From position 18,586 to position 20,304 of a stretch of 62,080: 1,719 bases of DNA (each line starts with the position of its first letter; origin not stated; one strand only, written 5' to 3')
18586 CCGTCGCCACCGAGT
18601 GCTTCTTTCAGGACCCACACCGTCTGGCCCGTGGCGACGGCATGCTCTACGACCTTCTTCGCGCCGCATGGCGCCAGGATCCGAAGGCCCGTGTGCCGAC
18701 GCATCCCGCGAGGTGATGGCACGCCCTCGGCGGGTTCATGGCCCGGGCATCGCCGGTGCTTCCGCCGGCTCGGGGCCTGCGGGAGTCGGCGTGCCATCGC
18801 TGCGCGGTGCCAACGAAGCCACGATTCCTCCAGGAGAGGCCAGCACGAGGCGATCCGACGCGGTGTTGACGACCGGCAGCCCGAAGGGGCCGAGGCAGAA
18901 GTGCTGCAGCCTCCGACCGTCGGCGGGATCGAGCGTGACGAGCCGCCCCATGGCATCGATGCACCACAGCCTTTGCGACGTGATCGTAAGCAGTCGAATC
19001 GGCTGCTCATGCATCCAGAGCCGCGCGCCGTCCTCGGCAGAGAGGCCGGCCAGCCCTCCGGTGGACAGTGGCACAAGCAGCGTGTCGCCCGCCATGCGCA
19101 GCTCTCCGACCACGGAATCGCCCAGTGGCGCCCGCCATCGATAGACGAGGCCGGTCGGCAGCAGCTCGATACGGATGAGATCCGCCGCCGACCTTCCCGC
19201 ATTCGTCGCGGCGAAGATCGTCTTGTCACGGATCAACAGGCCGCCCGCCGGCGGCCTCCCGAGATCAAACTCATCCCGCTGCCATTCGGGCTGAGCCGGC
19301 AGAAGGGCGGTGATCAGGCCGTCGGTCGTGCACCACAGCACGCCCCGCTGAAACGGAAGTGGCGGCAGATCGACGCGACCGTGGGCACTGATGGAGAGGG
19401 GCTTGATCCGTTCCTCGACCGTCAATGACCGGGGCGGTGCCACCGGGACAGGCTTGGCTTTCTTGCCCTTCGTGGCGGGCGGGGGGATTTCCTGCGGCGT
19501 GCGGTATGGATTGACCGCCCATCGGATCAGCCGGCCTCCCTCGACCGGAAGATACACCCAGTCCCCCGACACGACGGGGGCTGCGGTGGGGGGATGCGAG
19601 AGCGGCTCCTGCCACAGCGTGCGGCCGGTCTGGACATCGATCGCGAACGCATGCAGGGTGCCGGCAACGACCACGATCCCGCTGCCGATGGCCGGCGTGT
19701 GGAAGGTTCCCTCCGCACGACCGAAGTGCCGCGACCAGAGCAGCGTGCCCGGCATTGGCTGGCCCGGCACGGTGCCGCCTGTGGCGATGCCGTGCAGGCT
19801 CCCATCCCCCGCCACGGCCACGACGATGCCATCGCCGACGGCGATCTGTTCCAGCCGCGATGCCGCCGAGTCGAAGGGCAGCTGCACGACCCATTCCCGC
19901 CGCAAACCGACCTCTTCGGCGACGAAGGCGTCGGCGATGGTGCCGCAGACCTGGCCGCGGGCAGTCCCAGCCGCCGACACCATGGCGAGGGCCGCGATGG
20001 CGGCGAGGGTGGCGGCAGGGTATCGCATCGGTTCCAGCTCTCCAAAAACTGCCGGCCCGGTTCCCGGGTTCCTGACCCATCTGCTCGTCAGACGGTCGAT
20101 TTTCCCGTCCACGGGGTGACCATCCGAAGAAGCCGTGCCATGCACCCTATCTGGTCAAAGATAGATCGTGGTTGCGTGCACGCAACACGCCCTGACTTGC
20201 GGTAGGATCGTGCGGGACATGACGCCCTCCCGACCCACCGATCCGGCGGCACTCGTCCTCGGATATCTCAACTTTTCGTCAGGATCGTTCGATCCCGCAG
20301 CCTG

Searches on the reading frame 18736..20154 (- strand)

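Call 54: search_protein_families(library=pfam, proteins=[window:18736-20154:-], max_evalue=0.0001)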
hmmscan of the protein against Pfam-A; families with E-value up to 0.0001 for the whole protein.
window:18736-20154:- (472 aa): 1 family
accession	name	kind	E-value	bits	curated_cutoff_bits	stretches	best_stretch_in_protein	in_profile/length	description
PF13360.13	PQQ_2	-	5.2e-15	56.2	27.6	2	339-416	56-141/233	Outer membrane protein assembly factor BamB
